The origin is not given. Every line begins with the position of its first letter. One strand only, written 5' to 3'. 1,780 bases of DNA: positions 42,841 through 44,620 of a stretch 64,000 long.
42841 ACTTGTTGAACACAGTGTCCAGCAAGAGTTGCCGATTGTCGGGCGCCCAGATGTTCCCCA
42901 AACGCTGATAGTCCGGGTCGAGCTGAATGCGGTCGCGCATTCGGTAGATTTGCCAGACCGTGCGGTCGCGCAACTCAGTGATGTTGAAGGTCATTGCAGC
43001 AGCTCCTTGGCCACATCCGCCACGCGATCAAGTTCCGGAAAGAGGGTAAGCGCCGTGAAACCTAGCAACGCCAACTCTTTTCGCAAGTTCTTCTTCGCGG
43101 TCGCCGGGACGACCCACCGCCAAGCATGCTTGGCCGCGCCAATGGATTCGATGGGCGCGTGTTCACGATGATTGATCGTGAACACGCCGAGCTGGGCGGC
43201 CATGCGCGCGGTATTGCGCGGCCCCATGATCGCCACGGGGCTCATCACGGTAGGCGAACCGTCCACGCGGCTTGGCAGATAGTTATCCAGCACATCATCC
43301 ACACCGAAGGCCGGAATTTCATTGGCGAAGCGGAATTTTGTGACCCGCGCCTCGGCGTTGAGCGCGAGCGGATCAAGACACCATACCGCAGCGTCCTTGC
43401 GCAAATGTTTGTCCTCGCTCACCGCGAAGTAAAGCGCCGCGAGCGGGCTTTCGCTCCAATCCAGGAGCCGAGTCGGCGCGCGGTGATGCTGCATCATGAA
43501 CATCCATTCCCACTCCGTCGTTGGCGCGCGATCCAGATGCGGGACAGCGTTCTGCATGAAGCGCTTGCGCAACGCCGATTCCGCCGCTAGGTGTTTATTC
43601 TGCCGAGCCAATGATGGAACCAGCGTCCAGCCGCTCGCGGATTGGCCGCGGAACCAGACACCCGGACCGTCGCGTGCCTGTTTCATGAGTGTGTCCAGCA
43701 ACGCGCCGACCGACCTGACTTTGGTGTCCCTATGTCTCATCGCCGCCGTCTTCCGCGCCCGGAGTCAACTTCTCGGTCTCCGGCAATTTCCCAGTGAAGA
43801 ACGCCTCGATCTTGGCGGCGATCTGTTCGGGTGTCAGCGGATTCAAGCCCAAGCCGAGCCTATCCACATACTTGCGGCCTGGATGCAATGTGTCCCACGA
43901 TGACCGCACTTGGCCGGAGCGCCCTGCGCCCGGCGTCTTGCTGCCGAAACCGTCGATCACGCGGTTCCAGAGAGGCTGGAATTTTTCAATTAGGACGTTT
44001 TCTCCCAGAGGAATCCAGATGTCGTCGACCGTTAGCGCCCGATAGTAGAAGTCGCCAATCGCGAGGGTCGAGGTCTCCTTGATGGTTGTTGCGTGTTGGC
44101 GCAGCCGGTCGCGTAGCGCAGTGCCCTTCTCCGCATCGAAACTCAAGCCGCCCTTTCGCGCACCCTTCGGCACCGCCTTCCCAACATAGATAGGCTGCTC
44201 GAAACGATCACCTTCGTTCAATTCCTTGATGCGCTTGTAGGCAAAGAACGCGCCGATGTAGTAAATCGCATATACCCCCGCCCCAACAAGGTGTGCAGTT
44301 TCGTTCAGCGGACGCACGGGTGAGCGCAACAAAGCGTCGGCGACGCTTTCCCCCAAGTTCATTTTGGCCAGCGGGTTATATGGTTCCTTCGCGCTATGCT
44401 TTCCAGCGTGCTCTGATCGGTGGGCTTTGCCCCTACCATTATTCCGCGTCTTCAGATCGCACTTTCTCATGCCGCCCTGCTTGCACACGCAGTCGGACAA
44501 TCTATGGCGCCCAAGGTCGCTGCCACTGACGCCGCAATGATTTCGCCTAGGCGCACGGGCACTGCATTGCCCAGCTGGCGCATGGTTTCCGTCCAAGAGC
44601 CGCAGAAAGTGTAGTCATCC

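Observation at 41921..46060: Candidate novel composite defence system: vsr, C5-MTase, Eco29kI-like nuclease, FRG protein and nuclease-less DUF262 protein in one fully overlapping operon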

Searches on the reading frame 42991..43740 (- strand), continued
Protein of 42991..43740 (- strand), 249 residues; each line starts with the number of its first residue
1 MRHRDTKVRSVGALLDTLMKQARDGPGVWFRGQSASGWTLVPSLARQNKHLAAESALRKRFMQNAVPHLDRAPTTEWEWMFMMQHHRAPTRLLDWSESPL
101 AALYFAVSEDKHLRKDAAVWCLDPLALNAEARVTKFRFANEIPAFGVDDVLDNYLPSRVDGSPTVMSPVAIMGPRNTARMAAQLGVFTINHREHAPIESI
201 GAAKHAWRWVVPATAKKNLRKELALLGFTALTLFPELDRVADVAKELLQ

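Call 68: search_protein_families(library=pfam, proteins=[window:42991-43740:-, P0144, P0167, P0230, L087:4914-5729:+, L086:4944-5744:+], max_evalue=10)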
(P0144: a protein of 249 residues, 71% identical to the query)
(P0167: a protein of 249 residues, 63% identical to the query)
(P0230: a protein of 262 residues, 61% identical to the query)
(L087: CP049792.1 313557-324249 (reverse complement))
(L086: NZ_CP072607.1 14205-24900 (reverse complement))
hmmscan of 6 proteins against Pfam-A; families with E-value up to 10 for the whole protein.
window:42991-43740:- (249 aa): 1 family
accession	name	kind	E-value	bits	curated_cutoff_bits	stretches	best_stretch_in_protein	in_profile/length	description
PF08867.16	FRG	-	4.6e-26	92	25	1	28-112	3-91/94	FRG domain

P0144 (249 aa): 1 family
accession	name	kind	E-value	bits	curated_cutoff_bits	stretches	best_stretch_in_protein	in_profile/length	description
PF08867.16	FRG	-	2.7e-25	89.5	25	1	27-113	2-92/94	FRG domain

P0167 (249 aa): 1 family
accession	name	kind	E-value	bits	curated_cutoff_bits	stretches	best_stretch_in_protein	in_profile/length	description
PF08867.16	FRG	-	2.1e-27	96.3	25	1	28-114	3-93/94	FRG domain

P0230 (262 aa): 1 family
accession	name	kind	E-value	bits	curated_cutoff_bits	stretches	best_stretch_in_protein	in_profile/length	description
PF08867.16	FRG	-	5.1e-25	88.6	25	1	42-126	3-91/94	FRG domain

L087:4914-5729:+ (271 aa): 2 families
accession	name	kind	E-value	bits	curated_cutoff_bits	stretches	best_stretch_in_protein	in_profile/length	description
PF08867.16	FRG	-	1.3e-22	81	25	1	30-118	3-89/94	FRG domain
PF07960.16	CBP4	-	0.21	11.8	28.8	1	9-60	55-102/131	CBP4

L086:4944-5744:+ (266 aa): 2 families
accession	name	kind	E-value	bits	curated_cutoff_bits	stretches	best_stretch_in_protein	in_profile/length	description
PF08867.16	FRG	-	9.4e-24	84.6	25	1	39-126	2-91/94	FRG domain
PF13407.12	Peripla_BP_4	-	0.069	13.1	35.1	1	189-226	75-112/258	Periplasmic binding protein domain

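Call 88: search_protein_representatives(protein=window:42991-43740:-)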
Query: 249 residues. Proteins with E-value up to 0.001 (for the whole library): 15377; up to 1e-10: 5508; up to 1e-30: 172. The best 150 are listed.
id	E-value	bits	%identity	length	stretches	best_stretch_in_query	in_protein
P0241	6.4e-96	336.8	64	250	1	1-248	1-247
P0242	3.1e-77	275.7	56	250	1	1-248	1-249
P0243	2.2e-72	259.8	51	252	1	1-249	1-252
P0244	3.0e-68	246.2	49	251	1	1-248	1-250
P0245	2.1e-63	230.3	49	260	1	2-247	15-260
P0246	1.0e-60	221.6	48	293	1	3-248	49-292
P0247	1.6e-60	220.9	46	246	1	4-248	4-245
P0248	2.9e-60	220.1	52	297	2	106-248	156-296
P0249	3.4e-60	219.8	46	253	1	1-248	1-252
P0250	9.2e-60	218.4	49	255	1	7-246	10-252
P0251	1.0e-59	218.3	45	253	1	2-246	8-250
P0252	1.1e-59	218.2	51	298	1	24-249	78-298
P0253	1.7e-59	217.5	44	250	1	7-246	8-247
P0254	2.0e-59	217.3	47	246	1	1-246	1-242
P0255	1.7e-58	214.3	44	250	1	1-247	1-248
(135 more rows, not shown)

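Call 90: search_solved_structures(query=A5, max_evalue=10, show_alignments=3)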
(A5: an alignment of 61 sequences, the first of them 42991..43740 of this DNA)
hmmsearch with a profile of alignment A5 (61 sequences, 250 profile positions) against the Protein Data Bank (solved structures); distinct sequences matched with E-value up to 10: 1.
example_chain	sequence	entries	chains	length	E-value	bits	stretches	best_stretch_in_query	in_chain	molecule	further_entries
8a82_B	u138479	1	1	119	0.72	12.7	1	5-69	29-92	OocQ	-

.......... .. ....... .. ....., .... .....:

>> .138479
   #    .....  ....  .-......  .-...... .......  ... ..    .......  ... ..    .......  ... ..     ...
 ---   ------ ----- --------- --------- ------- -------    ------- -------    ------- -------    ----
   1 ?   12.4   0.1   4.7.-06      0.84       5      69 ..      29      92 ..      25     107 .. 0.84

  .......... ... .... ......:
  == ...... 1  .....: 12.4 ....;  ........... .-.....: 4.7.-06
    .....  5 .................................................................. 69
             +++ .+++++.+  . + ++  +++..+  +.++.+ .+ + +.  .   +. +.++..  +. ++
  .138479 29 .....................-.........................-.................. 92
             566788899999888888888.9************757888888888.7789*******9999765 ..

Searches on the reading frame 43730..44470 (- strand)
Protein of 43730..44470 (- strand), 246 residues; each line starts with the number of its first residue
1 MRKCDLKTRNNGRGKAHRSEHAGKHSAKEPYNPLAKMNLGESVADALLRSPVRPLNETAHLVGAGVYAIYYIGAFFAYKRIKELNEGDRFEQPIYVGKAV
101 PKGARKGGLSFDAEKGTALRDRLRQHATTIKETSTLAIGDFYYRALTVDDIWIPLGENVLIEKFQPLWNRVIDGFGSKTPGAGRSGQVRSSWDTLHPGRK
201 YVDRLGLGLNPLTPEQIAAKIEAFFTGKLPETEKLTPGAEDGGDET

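Call 3: search_protein_families(library=pfam, proteins=[window:43730-44470:-], max_evalue=0.01)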
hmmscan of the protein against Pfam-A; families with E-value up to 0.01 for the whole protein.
window:43730-44470:- (246 aa): 1 family
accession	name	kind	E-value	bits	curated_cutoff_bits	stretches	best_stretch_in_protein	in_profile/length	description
PF09517.16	RE_Eco29kI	-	1.8e-57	194.2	30.8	1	62-224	4-163/164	Eco29kI restriction endonuclease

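Call 4: search_protein_families(library=padloc, proteins=[window:43730-44470:-], max_evalue=0.01)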
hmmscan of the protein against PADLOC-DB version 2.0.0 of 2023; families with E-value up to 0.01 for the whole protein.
window:43730-44470:- (246 aa): 2 families
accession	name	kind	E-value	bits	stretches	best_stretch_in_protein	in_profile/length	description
PDLC03452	REase_II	-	1.5e-55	186.4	1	30-205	7-181/216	Type II restriction enzyme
PDLC03468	REase_II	-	3.2e-39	132.6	1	49-225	31-208/214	Type II restriction enzyme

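Call 5: search_protein_families(library=ncbifam, proteins=[window:43730-44470:-], max_evalue=0.01)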
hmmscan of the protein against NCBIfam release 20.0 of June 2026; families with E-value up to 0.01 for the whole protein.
window:43730-44470:- (246 aa): 0 families

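Call 54: search_dna_similar(query=window:43730-44470:-, collection=plasmids, mode=protein, max_rows=30)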
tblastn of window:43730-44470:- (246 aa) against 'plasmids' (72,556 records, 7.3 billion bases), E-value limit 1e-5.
Records with a match: 48; places in all: 49; records where one place covers at least 80% of the query: 7.
Best place of each record, by identity: <60% 48.
By first word of the organism name: Escherichia 15; Deinococcus 14; Xanthomonas 6; Neisseria 2; Salmonella 2; Calothrix 2; Paraburkholderia 1; Halomonas 1; Corynebacterium 1; Pseudosulfitobacter 1; and 3 more.
By predicted mobility (MOB-suite, as given by PLSDB): non-mobilizable 24; mobilizable 18; conjugative 6.
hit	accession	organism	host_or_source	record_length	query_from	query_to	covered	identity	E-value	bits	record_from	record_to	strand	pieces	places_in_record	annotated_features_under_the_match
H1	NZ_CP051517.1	Paraburkholderia aromaticivorans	clean bacterial culture,Alpine forest ...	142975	14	205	78%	51.6%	1e-46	172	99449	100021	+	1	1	Eco29kI family restriction endonuclease | DNA cytosine methyltransferase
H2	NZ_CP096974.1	Halomonas sp. ZZQ-149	lake sediment,lake sediment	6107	30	205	72%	54.0%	7e-47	173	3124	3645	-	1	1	Eco29kI family restriction endonuclease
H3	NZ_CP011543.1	Corynebacterium mustelae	Mustela putorius furo,pure ...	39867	29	229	82%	41.3%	4e-36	142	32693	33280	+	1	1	Eco29kI family restriction endonuclease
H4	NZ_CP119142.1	Neisseria gonorrhoeae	Homo sapiens,whole organism,synovial ...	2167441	27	205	73%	40.2%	1e-20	97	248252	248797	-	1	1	none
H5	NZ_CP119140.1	Neisseria gonorrhoeae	Homo sapiens,whole organism,blood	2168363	27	205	73%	40.2%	1e-20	97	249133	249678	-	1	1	none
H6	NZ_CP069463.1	Escherichia coli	Homo sapiens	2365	50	226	72%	38.7%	3e-24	107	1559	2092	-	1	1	Eco29kI family restriction endonuclease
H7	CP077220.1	Escherichia coli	Seth Lab strain,Seth Lab Isolate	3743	50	226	72%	38.7%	3e-24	107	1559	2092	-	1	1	Eco29kI family restriction endonuclease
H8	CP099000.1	Escherichia coli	culture,Pooled faeces sample collected ...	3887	50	226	72%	38.7%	3e-24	107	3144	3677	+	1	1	Eco29kI family restriction endonuclease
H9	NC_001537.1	Escherichia coli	-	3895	50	226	72%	38.7%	3e-24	107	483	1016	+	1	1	Eco29kI family restriction endonuclease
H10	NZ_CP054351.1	Escherichia coli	Homo sapiens,whole organism,rectal swab ...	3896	50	226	72%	38.7%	3e-24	107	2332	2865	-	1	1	Eco29kI family restriction endonuclease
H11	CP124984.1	Escherichia coli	Sewage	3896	50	226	72%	38.7%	3e-24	107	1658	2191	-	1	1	Eco29kI family restriction endonuclease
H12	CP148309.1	Escherichia coli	-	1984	50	226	72%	38.5%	1e-24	108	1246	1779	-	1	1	Eco29kI family restriction endonuclease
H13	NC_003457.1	Salmonella enterica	-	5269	50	226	72%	38.5%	1e-24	108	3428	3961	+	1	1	Eco29kI family restriction endonuclease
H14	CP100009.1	Escherichia coli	cell culture,gut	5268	50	226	72%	38.5%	1e-24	108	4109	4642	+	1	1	Eco29kI family restriction endonuclease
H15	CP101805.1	Escherichia coli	cell culture,anal swab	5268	50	226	72%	38.5%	1e-24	108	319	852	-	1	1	Eco29kI family restriction endonuclease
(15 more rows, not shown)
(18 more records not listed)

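Call 57: get_annotated_region(hit=H1, flank=6000)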
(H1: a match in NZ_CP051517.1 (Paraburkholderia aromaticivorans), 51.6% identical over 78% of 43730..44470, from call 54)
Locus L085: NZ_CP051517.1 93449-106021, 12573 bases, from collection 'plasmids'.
description: Paraburkholderia aromaticivorans strain AR20-38 plasmid unnamed1
organism: Paraburkholderia aromaticivorans (NCBI taxid 2026199)
taxonomy: Bacteria; Pseudomonadota; Betaproteobacteria; Burkholderiales; Burkholderiaceae; Paraburkholderia; Paraburkholderia aromaticivorans
host: -; source: clean bacterial culture,Alpine forest soil; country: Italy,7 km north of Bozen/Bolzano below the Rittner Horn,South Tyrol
typing (MOB-suite, as given by PLSDB): non-mobilizable
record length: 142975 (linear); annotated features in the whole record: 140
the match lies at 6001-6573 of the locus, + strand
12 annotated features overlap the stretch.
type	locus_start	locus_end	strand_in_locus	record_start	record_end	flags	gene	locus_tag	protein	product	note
CDS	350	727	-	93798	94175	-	-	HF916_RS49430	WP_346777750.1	HU family DNA-binding protein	GO:0030261 - chromosome condensation [Evidence IEA]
CDS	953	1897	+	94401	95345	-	-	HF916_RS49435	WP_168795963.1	abortive infection family protein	-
CDS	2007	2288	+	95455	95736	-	-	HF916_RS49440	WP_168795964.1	hypothetical protein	-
CDS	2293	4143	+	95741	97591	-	-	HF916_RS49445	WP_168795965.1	site-specific integrase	-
CDS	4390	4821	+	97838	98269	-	vsr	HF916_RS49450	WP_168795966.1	DNA mismatch endonuclease Vsr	GO:0006298 - mismatch repair [Evidence IEA]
CDS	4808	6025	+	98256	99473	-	-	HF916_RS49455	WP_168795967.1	DNA cytosine methyltransferase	-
CDS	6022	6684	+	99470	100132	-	-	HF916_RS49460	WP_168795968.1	Eco29kI family restriction endonuclease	-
CDS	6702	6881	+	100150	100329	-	-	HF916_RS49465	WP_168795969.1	hypothetical protein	-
CDS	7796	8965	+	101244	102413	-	-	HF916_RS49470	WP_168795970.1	PIN domain-containing protein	-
CDS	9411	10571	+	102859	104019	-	-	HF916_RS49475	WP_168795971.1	SIR2 family protein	-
CDS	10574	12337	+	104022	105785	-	-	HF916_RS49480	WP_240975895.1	ATP-binding protein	-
CDS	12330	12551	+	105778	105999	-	-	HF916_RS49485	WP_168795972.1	KTSC domain-containing protein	-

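Call 62: find_related_loci(query=A4, collection=metagenome_contigs, flank=10000)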
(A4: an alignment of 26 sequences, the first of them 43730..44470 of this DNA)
Query A4 (246 aa) in metagenome_contigs; peptide patterns used: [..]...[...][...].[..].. (x = any residue, [..] = any of these).
600 stretches matched a pattern (row limit reached: there are more); 575 encode a relative of the query (tblastn E <= 1e-3); the best 80 are kept; 80 distinct loci.
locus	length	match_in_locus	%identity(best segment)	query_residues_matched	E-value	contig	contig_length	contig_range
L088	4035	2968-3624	70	26-245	2e-99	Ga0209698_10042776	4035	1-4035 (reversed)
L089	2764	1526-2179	66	27-245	5e-99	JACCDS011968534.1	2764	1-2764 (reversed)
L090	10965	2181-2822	66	26-241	2e-92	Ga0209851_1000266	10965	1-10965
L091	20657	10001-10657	58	29-245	6e-82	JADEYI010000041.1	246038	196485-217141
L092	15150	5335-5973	61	14-229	9e-82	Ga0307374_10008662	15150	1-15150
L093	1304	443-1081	59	29-241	5e-87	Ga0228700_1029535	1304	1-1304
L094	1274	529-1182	58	14-231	5e-87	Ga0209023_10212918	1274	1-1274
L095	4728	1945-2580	60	30-244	3e-79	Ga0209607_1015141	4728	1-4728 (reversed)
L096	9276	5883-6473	60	30-228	1e-77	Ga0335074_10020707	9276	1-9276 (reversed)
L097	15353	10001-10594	58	30-229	1e-75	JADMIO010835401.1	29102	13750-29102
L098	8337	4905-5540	55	26-234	2e-73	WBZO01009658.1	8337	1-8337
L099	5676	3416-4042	55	30-241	2e-72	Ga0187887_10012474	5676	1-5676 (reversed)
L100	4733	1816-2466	54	19-234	2e-71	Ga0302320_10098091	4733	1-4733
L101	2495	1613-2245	54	17-229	4e-72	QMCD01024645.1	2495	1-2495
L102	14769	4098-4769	53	30-245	9e-70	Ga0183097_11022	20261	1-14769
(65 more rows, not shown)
